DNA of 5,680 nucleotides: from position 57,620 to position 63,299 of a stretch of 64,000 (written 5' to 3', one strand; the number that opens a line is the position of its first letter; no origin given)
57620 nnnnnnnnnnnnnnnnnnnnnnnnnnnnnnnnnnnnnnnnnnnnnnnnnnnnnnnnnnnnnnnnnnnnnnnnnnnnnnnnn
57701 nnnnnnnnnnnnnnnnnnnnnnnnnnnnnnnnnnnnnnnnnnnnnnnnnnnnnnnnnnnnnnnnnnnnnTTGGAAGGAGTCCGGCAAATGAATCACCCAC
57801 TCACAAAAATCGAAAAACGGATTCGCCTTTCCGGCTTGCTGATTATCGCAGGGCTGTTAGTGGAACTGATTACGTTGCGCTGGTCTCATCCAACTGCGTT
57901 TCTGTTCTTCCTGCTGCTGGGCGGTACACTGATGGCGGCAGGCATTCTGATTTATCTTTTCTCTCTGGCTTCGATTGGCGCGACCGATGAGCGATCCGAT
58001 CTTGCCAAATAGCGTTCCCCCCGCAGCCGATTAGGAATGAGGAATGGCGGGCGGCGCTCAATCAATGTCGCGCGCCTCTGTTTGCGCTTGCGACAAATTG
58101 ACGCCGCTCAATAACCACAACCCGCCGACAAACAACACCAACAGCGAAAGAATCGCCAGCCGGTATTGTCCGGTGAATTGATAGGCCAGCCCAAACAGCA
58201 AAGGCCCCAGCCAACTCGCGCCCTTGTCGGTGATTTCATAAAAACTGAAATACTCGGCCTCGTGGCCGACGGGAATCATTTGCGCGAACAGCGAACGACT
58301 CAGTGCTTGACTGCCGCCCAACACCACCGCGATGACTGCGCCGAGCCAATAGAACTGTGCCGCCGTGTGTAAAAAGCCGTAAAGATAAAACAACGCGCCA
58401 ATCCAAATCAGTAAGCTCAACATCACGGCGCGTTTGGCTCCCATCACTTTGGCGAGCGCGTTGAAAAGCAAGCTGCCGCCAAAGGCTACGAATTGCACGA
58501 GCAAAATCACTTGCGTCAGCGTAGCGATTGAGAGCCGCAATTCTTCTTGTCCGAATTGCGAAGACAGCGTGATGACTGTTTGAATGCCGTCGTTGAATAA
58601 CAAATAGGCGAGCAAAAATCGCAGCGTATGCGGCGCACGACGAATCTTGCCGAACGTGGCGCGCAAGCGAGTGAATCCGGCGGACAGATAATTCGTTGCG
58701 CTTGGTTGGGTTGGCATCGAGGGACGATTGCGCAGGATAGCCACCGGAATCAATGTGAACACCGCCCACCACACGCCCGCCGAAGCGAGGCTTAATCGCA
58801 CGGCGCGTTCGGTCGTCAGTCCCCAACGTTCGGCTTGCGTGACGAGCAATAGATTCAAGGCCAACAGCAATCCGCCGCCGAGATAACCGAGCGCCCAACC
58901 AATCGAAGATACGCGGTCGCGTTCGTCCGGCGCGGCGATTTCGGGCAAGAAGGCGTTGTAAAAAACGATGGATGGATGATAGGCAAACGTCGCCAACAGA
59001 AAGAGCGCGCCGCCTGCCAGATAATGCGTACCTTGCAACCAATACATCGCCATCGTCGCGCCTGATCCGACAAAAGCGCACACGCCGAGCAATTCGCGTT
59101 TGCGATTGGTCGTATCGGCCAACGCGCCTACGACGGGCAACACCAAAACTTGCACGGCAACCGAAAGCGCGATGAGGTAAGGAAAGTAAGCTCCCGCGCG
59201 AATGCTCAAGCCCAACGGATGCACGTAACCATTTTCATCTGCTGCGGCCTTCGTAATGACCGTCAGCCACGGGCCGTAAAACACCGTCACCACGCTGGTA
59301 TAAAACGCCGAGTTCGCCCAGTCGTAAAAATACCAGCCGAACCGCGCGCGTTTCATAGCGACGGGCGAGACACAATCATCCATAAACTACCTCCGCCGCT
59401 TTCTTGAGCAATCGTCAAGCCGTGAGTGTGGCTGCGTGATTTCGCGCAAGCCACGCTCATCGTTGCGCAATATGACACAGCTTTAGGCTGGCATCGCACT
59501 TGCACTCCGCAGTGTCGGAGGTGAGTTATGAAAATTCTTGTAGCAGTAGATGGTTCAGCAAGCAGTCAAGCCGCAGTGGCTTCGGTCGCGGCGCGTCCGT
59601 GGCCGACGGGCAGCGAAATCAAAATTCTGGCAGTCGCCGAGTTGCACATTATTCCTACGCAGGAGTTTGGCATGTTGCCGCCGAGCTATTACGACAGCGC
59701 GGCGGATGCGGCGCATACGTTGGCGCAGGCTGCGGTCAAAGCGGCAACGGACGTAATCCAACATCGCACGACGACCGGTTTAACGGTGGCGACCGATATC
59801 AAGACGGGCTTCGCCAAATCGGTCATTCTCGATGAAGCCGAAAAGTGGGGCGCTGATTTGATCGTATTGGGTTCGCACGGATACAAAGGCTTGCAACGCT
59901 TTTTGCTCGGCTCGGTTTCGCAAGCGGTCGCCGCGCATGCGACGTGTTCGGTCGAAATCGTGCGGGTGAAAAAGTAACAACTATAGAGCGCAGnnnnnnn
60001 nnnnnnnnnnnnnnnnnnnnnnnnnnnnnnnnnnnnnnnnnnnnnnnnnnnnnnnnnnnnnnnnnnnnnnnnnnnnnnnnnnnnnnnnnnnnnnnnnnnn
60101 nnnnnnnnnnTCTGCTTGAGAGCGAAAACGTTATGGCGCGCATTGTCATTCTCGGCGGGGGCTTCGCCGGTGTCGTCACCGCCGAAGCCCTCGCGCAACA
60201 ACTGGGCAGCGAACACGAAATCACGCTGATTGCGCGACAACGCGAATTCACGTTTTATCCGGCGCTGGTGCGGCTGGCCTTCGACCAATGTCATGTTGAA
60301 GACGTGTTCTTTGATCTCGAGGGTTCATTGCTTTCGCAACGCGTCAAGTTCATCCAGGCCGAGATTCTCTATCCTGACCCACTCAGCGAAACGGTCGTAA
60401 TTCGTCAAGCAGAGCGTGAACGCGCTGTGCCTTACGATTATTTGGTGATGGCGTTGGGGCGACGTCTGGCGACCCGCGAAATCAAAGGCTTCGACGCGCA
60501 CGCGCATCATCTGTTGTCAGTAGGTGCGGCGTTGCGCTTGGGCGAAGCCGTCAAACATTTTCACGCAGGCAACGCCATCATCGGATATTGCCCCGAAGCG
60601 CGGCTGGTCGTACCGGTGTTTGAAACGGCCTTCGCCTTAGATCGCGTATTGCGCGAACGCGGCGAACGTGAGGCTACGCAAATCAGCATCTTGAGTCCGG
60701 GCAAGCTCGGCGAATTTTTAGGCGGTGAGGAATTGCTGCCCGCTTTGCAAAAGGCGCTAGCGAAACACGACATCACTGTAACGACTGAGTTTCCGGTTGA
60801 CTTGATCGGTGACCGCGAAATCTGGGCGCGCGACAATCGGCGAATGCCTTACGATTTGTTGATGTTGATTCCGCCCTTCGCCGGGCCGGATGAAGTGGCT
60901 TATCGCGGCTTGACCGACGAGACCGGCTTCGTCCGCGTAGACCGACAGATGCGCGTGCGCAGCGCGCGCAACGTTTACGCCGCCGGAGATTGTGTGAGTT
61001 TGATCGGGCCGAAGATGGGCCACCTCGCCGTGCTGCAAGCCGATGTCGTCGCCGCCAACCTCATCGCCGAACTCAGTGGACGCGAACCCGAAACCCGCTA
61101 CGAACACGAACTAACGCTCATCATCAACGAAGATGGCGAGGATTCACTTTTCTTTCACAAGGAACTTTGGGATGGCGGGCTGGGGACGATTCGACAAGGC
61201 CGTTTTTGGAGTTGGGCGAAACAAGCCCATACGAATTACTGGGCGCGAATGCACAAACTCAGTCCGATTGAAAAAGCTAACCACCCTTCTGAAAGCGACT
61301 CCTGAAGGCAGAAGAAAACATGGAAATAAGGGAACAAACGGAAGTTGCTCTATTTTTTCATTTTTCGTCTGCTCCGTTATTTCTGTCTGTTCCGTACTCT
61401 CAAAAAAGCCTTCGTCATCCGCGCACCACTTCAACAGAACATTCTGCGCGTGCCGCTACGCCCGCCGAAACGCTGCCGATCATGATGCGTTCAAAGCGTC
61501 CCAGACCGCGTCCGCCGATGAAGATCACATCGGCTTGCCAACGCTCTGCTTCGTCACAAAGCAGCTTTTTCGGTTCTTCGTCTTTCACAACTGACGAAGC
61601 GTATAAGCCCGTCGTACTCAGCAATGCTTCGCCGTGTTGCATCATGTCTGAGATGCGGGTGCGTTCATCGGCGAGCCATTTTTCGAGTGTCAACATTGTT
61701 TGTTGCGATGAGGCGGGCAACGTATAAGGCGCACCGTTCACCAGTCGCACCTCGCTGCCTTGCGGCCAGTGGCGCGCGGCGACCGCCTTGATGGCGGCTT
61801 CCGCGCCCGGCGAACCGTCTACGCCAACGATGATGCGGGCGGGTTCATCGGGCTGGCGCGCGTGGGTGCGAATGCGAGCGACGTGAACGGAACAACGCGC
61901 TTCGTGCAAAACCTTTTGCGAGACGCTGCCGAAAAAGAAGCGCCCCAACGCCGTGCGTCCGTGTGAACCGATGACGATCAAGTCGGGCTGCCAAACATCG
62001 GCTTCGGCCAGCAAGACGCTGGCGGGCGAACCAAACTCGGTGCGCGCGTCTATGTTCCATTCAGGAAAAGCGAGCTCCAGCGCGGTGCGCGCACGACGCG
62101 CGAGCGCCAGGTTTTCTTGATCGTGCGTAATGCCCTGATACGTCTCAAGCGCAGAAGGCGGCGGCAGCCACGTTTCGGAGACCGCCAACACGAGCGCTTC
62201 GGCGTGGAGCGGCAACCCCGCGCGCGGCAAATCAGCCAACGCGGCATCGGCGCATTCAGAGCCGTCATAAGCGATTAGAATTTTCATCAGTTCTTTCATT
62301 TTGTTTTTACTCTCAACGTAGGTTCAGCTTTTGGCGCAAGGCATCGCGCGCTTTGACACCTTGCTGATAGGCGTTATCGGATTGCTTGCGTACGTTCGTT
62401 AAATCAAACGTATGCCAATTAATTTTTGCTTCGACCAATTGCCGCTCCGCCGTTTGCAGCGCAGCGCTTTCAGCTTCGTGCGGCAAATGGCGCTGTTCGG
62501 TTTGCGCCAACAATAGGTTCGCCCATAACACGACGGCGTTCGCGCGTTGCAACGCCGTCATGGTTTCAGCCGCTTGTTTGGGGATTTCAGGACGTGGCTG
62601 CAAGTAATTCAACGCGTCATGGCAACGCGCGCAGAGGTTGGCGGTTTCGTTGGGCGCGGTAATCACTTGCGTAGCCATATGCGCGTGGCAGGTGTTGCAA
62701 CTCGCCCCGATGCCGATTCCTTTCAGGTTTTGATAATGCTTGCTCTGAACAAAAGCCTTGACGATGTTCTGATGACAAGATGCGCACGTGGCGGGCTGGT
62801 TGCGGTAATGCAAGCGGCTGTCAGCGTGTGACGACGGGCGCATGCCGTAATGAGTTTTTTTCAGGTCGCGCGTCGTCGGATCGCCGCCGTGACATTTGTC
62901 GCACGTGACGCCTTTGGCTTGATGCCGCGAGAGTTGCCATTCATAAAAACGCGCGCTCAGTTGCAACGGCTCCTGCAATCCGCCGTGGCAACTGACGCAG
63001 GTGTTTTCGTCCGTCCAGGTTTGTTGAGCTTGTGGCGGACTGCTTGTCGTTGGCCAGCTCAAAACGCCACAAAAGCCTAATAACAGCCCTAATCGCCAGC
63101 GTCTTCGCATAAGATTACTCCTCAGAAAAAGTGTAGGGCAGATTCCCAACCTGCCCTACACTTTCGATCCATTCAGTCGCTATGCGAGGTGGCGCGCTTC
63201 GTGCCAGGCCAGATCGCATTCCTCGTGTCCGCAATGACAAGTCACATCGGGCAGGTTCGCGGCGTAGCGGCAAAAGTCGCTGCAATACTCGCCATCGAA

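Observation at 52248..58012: MtoAB/PioAB/MtrAB-type porin-cytochrome extracellular electron transfer cluster with CymA-like and monoheme partners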

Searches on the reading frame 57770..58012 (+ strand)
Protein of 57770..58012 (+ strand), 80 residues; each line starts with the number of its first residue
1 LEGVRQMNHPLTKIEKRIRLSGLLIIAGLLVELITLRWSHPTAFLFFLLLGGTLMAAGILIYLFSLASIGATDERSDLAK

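Call 3: search_protein_families(library=pfam, proteins=[window:57770-58012:+], max_evalue=1)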
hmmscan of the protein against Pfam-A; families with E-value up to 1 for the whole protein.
window:57770-58012:+ (80 aa): 0 families

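Call 4: search_protein_families(library=ncbifam, proteins=[window:57770-58012:+], max_evalue=1)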
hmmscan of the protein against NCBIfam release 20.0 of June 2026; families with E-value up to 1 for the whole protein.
window:57770-58012:+ (80 aa): 2 families
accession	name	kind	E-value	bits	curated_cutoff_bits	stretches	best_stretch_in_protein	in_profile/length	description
NF002796.0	PRK02935.1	equivalog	0.021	14.7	108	1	10-64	5-60/118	hypothetical protein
NF041044.1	GIVxVP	domain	0.087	12.8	35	0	48-63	41-56/57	GIVxVP protein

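Call 89: search_protein_families(library=ncbifam, proteins=[window:57788-58012:+], max_evalue=0.00001)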
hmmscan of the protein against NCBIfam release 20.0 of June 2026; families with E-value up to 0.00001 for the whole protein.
window:57788-58012:+ (74 aa): 0 families

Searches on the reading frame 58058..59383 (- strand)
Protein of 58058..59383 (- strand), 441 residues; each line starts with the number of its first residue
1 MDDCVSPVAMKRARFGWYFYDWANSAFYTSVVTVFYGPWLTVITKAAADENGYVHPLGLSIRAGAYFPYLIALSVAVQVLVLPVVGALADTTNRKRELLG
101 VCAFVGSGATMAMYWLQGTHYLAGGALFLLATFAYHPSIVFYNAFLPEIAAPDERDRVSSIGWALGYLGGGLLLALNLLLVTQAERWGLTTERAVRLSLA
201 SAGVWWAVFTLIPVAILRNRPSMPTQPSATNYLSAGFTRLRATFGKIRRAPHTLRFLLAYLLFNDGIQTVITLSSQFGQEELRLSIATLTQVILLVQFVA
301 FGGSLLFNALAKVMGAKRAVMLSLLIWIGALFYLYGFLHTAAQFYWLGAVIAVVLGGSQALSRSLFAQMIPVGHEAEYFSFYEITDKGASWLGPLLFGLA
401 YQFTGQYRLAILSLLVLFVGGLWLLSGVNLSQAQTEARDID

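Call 57: search_protein_families(library=pfam, proteins=[window:58058-59383:-], max_evalue=0.001)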
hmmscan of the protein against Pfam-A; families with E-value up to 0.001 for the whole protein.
window:58058-59383:- (441 aa): 2 families
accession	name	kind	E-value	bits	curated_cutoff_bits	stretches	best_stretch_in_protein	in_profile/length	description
PF11700.14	ATG22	-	5.8e-101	339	24.1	1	11-437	3-481/482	Vacuole effluxer Atg22 like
PF07690.21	MFS_1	-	3.8e-14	52.8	33.4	2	279-425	24-172/347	Major Facilitator Superfamily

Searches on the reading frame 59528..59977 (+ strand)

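Call 57: search_protein_families(library=pfam, proteins=[window:59528-59977:+], max_evalue=0.001)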
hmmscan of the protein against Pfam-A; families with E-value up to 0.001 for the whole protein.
window:59528-59977:+ (149 aa): 1 family
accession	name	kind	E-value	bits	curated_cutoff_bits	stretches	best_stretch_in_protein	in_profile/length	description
PF00582.32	Usp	-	8.4e-28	98.1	24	1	2-146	4-141/141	Universal stress protein family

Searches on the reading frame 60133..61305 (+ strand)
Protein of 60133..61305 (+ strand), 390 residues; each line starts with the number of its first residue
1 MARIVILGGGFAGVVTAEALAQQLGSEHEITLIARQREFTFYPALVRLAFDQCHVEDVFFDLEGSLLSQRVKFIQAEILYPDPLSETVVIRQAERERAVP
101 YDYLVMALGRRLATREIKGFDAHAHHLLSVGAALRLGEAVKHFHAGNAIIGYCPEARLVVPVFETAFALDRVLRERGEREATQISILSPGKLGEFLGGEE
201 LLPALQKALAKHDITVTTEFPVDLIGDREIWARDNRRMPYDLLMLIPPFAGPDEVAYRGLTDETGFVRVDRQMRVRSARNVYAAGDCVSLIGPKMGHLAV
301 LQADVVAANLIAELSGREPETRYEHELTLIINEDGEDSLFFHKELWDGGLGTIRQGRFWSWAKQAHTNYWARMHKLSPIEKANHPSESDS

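Call 57: search_protein_families(library=pfam, proteins=[window:60133-61305:+], max_evalue=0.001)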
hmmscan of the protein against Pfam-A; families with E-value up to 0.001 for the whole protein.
window:60133-61305:+ (390 aa): 2 families
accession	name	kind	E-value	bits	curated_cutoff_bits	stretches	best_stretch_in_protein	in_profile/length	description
PF07992.20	Pyr_redox_2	-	1e-18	68.2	26.1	2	3-128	2-127/291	Pyridine nucleotide-disulphide oxidoreductase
PF04820.20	Trp_halogenase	-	0.00016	21.1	21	1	3-35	1-34/458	Tryptophan halogenase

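Call 89: search_protein_families(library=ncbifam, proteins=[window:60133-61305:+], max_evalue=0.00001)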
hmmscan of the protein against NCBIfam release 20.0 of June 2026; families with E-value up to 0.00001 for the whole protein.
window:60133-61305:+ (390 aa): 9 families
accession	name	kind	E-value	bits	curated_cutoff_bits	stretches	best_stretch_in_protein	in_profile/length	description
NF049943.1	SQR_III_seleno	exception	3e-42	144.9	525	1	3-337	2-340/406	type III sulfide quinone reductase, selenoprotein subtype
TIGR03169.1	Nterm_to_SelD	hypoth_equivalog_domain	2.1e-21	76.7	310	1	4-320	2-317/365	pyridine nucleotide-disulfide oxidoreductase family protein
TIGR04369.1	fusion_not_SelD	hypoth_equivalog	9.2e-10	37.3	700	1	14-384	11-349/701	oxidoreductase/SelD-related fusion protein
TIGR03385.1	CoA_CoA_reduc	equivalog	2.2e-08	33.3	578.8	1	3-289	1-284/439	CoA-disulfide reductase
TIGR02053.1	MerA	equivalog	1.3e-07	31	454.45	0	261-313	282-331/465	mercury(II) reductase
NF004943.0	PRK06292.2-1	equivalog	1.8e-07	30.3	432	0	252-312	273-330/456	dihydrolipoyl dehydrogenase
NF009410.0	PRK12771.1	subfamily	3.4e-07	29.2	516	0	260-328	393-459/566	NAD(P)-binding protein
TIGR01350.1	lipoamide_DH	equivalog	1.6e-06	27.1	408.8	0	261-313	283-332/461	dihydrolipoyl dehydrogenase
NF046103.1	NOXase_Strep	equivalog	5.8e-06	25.5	600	1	3-290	1-283/442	H2O-forming NADH oxidase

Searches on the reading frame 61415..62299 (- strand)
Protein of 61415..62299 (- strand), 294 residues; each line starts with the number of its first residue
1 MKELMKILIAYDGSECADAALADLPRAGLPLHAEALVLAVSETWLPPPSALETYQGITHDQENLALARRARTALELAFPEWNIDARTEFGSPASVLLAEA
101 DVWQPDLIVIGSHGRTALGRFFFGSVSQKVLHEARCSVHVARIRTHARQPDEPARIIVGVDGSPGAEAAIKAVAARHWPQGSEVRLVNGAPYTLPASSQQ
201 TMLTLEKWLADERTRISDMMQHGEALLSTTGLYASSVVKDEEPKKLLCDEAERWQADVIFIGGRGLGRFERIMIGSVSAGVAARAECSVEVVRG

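Call 57: search_protein_families(library=pfam, proteins=[window:61415-62299:-], max_evalue=0.001)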
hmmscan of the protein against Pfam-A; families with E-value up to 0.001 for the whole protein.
window:61415-62299:- (294 aa): 1 family
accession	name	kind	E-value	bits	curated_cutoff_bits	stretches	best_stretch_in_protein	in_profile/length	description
PF00582.32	Usp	-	4.8e-48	163.7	24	2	5-142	3-141/141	Universal stress protein family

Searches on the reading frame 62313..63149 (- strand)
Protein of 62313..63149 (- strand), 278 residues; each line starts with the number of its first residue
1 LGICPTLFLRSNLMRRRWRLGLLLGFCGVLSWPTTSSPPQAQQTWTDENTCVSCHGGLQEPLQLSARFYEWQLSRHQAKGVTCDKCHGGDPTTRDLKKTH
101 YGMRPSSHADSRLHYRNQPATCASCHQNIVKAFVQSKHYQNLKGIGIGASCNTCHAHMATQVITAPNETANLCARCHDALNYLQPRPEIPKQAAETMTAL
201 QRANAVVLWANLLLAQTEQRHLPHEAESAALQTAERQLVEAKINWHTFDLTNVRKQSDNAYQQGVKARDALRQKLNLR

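Call 3: search_protein_families(library=pfam, proteins=[window:62313-63149:-], max_evalue=1)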
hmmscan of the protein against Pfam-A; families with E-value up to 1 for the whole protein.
window:62313-63149:- (278 aa): 10 families
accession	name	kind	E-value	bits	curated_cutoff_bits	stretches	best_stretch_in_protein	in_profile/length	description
PF14522.11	Cytochrome_C7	-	9.5e-11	41.8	24.8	2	113-178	7-67/67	Cytochrome c7 and related cytochrome c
PF14537.11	Cytochrom_c3_2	-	1.8e-07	32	25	3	76-178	2-79/79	Cytochrome c3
PF03264.19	Cytochrom_NNT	-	8.6e-07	29.3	24.1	2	108-157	25-74/174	NapC/NirT cytochrome c family, N-terminal region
PF22113.1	Mtrc-MtrF_II-IV_dom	-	5.5e-05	23.2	30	3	76-137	77-136/176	Outer membrane cytochrome MtrC/MtrF-like, domains II/IV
PF13435.11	Cytochrome_C554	-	0.00038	21.8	20.8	1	42-88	42-84/84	Cytochrome c554 and c-prime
PF24734.1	DUF7685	-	0.0014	18.9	27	1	151-179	2-34/43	Domain of unknown function (DUF7685)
PF09699.15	Paired_CXXCH_1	-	0.0029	17.7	20.6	1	150-179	8-38/41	Doubled CXXCH motif (Paired_CXXCH_1)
PF02085.21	Cytochrom_CIII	-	0.024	15.4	22.9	1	75-132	27-88/101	Class III cytochrome C family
PF10764.14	Gin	-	0.1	13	27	0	122-142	20-40/45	Inhibitor of sigma-G Gin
PF03637.22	Mob1_phocein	-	0.15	12.5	27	0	131-160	125-154/170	Mob1/phocein family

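Call 4: search_protein_families(library=ncbifam, proteins=[window:62313-63149:-], max_evalue=1)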
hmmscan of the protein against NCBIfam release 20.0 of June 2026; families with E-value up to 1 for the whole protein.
window:62313-63149:- (278 aa): 14 families
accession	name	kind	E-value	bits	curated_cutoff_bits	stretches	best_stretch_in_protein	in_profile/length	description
NF041028.1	decahem_GSU2203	exception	5.5e-10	38.9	325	1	39-179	27-157/317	GSU2203 family decaheme c-type cytochrome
TIGR03508.1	decahem_SO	subfamily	6.2e-10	39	192.2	1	48-179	2-126/258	DmsE family decaheme c-type cytochrome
TIGR04257.1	nanowire_3heme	domain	8.1e-05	22.7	40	1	113-177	19-74/75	c(7)-type cytochrome triheme domain-containing protein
TIGR03153.1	cytochr_NrfH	equivalog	8.5e-05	22.6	134.2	2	148-179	102-135/138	cytochrome c nitrite reductase small subunit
NF008659.0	PRK11659.1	equivalog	0.00024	20.8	184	1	40-181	38-171/188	cytochrome c nitrite reductase pentaheme subunit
NF040943.1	cytoc3_ExtM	equivalog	0.00039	18.8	800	1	43-133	14-86/599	selenite/tellurite reduction operon c-type cytochrome ExtM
TIGR02162.1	torC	equivalog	0.0012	18.2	478.2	2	121-157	46-83/387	pentaheme c-type cytochrome TorC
TIGR02161.1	napC_nirT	subfamily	0.0029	17.5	310.6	1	113-156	39-83/185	periplasmic nitrate (or nitrite) reductase c-type cytochrome, NapC/NirT family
TIGR01905.1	paired_CXXCH_1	subfamily_domain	0.0036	17.2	25.2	1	149-180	7-39/41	doubled CXXCH domain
TIGR03146.1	cyt_nit_nrfB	equivalog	0.0074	16.6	166.6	1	46-178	9-142/145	cytochrome c nitrite reductase pentaheme subunit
NF007906.0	PRK10617.1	equivalog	0.012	15.5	349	1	115-156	50-92/200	cytochrome c-type protein NapC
TIGR01904.2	GSu_C4xC__C2xCH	domain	0.06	13.1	27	1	37-59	36-60/73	CxxxxCH/CxxCH domain c-type cytochrome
NF047912.1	ECs_2282_CxxC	subfamily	0.18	11.7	37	0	118-132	26-40/60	ECs_2282 family putative zinc-binding protein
NF047727.1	4hemeCytCCctA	equivalog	0.66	10.1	180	0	82-128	59-106/109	tetraheme c-type cytochrome CctA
